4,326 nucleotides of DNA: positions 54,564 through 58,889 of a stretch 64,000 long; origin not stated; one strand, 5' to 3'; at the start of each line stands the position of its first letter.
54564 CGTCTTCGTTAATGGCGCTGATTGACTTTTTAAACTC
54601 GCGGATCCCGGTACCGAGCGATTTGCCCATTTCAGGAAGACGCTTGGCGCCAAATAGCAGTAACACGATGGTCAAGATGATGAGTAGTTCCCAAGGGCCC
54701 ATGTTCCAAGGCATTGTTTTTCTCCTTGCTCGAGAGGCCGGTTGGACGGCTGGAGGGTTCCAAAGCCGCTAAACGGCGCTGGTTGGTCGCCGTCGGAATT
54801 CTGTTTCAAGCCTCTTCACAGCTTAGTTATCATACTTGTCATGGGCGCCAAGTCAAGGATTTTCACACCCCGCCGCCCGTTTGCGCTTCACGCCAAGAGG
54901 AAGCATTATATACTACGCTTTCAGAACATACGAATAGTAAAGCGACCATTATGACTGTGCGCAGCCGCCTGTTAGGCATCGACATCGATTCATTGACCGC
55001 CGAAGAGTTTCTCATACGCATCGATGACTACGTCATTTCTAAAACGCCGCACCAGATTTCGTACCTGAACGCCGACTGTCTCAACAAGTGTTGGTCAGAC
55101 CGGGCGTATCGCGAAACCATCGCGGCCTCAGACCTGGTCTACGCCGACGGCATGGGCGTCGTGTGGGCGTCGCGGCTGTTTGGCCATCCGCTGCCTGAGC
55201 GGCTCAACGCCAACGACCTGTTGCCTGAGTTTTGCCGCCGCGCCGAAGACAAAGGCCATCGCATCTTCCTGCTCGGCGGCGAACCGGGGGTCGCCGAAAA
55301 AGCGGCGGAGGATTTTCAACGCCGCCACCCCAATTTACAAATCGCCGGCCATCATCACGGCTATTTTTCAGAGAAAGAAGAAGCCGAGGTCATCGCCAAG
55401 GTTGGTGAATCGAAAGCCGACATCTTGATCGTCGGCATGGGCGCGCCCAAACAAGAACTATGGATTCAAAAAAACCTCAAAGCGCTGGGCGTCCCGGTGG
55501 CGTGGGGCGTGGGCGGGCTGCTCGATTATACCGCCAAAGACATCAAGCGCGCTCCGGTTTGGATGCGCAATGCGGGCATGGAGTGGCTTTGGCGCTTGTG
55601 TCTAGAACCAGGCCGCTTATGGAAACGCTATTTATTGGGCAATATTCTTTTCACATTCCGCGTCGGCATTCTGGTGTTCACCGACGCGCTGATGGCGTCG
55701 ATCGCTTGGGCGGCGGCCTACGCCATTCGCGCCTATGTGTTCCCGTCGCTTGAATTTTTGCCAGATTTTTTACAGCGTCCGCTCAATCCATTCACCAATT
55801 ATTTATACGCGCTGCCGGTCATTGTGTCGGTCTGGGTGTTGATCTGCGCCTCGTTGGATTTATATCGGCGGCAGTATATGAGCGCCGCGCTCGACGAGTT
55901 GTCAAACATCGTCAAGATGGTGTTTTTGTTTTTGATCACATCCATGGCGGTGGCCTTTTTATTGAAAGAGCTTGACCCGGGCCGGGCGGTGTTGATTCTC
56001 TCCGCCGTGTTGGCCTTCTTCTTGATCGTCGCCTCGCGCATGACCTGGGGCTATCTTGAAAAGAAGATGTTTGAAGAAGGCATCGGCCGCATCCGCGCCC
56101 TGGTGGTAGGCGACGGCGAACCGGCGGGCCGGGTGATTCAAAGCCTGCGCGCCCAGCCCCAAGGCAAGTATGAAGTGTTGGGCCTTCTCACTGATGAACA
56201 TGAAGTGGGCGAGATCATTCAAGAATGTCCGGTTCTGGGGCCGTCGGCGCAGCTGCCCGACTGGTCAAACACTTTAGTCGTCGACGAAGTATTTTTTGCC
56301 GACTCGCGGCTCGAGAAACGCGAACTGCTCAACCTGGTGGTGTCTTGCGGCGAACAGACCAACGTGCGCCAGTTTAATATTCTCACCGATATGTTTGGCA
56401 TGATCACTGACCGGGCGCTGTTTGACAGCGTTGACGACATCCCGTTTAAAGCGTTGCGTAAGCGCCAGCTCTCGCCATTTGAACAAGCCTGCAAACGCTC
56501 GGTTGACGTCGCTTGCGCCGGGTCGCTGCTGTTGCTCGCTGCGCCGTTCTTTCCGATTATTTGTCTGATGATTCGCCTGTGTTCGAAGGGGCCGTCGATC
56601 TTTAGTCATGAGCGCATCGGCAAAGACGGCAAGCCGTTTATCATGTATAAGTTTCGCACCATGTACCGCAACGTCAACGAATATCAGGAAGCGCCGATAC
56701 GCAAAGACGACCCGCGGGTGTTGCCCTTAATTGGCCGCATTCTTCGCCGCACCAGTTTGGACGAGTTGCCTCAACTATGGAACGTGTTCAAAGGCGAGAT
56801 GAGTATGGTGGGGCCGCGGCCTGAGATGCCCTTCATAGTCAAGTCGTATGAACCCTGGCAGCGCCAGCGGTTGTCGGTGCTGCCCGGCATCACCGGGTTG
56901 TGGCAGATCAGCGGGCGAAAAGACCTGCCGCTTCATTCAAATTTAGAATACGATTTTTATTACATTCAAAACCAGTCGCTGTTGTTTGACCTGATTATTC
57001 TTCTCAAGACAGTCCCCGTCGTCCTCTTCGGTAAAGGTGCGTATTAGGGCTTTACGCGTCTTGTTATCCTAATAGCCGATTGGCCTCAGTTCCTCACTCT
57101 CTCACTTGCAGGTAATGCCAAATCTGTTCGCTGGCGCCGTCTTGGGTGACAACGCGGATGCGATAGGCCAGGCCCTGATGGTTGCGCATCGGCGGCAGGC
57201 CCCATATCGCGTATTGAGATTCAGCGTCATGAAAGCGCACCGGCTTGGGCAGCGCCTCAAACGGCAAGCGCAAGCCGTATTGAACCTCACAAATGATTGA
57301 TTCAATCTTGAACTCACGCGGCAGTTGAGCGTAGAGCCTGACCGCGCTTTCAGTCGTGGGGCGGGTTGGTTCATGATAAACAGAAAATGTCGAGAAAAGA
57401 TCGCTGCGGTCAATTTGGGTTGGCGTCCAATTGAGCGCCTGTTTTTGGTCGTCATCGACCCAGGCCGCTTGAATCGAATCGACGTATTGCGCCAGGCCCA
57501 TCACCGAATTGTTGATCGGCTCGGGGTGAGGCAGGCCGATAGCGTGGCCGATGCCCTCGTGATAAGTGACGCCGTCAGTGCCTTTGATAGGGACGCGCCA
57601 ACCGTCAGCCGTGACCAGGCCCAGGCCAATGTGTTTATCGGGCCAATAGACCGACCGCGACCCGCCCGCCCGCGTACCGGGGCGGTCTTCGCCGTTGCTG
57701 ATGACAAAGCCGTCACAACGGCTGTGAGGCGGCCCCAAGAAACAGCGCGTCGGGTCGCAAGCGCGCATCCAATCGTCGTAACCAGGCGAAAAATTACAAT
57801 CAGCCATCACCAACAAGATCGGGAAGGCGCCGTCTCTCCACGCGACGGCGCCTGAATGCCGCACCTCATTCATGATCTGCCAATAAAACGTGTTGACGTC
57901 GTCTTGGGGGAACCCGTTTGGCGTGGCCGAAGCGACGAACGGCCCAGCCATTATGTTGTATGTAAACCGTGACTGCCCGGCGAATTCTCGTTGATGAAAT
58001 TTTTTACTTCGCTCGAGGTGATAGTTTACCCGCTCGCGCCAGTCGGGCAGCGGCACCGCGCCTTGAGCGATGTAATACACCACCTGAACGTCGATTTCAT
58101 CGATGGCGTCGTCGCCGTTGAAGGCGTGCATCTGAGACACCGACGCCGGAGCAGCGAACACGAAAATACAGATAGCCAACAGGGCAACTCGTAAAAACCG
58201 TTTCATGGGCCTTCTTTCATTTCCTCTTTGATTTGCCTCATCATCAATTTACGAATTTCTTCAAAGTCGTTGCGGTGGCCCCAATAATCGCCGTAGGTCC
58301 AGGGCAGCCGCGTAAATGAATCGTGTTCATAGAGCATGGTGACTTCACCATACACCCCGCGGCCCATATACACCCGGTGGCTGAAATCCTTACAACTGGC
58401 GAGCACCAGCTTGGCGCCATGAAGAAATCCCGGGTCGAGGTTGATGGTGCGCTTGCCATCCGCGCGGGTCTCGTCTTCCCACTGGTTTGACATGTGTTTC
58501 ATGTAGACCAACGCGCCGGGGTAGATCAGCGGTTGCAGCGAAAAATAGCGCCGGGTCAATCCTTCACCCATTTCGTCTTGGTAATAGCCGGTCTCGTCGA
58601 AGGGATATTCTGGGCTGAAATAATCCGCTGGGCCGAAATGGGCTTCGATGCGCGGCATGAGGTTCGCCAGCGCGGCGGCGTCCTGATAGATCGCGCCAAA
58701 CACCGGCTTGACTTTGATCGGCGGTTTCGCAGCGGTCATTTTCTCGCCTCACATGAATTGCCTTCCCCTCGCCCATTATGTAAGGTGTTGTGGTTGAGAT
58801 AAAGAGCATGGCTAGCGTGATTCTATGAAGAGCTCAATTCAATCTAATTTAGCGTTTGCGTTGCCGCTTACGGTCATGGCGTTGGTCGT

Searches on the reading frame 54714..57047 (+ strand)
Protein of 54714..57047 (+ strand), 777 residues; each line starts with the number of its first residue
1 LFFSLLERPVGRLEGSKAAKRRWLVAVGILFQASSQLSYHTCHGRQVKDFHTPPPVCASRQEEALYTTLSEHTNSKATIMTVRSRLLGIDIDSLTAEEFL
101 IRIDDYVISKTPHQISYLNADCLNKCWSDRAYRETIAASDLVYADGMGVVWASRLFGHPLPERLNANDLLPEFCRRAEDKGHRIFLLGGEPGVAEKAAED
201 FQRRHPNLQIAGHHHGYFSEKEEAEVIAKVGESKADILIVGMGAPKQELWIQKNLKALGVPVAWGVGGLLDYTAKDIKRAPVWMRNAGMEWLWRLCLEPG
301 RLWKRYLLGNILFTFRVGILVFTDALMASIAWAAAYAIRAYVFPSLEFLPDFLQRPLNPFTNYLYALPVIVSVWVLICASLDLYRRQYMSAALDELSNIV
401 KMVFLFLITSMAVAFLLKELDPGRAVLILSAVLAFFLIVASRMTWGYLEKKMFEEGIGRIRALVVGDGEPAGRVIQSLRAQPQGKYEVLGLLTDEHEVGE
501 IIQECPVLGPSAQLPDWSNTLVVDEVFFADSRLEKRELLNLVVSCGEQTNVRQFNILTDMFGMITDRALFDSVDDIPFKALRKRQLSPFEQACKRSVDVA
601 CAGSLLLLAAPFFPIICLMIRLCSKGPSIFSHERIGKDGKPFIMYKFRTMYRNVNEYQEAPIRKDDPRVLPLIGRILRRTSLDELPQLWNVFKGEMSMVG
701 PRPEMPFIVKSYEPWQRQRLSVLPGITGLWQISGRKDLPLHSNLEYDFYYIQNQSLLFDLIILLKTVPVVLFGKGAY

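Call 41: search_protein_families(library=pfam, proteins=[window:54714-57047:+], max_evalue=0.5)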
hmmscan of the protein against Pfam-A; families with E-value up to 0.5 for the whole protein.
window:54714-57047:+ (777 aa): 3 families
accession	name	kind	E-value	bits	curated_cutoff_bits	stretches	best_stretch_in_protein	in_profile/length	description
PF03808.19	Glyco_tran_WecG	-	1.1e-67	227.5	27.4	1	139-306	1-168/168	Glycosyl transferase WecG/TagA/CpsF family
PF02397.22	Bac_transf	-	1.2e-60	204.5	27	1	594-771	1-178/179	Bacterial sugar transferase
PF13727.12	CoA_binding_3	-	1.2e-12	48.6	25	1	380-542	2-161/175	CoA-binding domain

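Call 90: find_related_loci(query=window:54714-57047:+, collection=metagenome_contigs, flank=10000)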
Query window:54714-57047:+ (777 aa) in metagenome_contigs; peptide patterns used: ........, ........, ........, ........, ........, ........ (x = any residue, [..] = any of these).
600 stretches matched a pattern (row limit reached: there are more); 583 encode a relative of the query (tblastn E <= 1e-3); the best 80 are kept; 80 distinct loci.
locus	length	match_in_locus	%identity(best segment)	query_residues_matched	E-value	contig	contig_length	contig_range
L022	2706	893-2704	61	38-632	0e+0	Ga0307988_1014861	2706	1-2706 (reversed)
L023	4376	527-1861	39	317-777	3e-92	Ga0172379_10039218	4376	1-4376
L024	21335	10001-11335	38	317-777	5e-91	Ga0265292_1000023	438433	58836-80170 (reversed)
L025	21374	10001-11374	32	319-777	2e-64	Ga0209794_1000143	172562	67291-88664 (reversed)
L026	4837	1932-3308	32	319-777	6e-64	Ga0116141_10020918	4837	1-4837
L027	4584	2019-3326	36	356-777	1e-62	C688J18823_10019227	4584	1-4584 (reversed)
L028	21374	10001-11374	31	319-777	1e-61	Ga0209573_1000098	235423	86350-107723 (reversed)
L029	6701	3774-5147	31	319-777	1e-61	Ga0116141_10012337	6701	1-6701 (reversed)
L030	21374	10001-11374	31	319-777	7e-60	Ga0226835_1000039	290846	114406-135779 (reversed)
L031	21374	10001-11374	31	319-777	7e-60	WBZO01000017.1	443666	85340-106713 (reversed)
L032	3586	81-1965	33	166-777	7e-80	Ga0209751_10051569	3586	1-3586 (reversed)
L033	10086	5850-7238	33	316-777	4e-58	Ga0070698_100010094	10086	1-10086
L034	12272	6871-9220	35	86-777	5e-58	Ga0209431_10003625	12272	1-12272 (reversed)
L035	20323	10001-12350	35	86-777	5e-58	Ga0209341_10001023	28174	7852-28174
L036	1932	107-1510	33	317-775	5e-59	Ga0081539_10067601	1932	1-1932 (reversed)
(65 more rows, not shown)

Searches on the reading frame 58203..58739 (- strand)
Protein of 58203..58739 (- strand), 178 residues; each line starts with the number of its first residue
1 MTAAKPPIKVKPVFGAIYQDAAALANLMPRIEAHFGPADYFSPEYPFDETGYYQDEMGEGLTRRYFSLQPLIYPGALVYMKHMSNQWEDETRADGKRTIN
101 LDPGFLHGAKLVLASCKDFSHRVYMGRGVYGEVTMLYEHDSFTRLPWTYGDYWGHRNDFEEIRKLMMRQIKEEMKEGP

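Call 95: search_protein_families(library=pfam, proteins=[window:58203-58739:-], max_evalue=0.0001)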
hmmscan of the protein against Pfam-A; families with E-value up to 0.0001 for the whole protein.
window:58203-58739:- (178 aa): 1 family
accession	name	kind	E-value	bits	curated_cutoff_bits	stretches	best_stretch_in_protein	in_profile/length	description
PF14385.11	DUF4416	-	1.1e-49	168.9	27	1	9-163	2-159/162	Domain of unknown function (DUF4416)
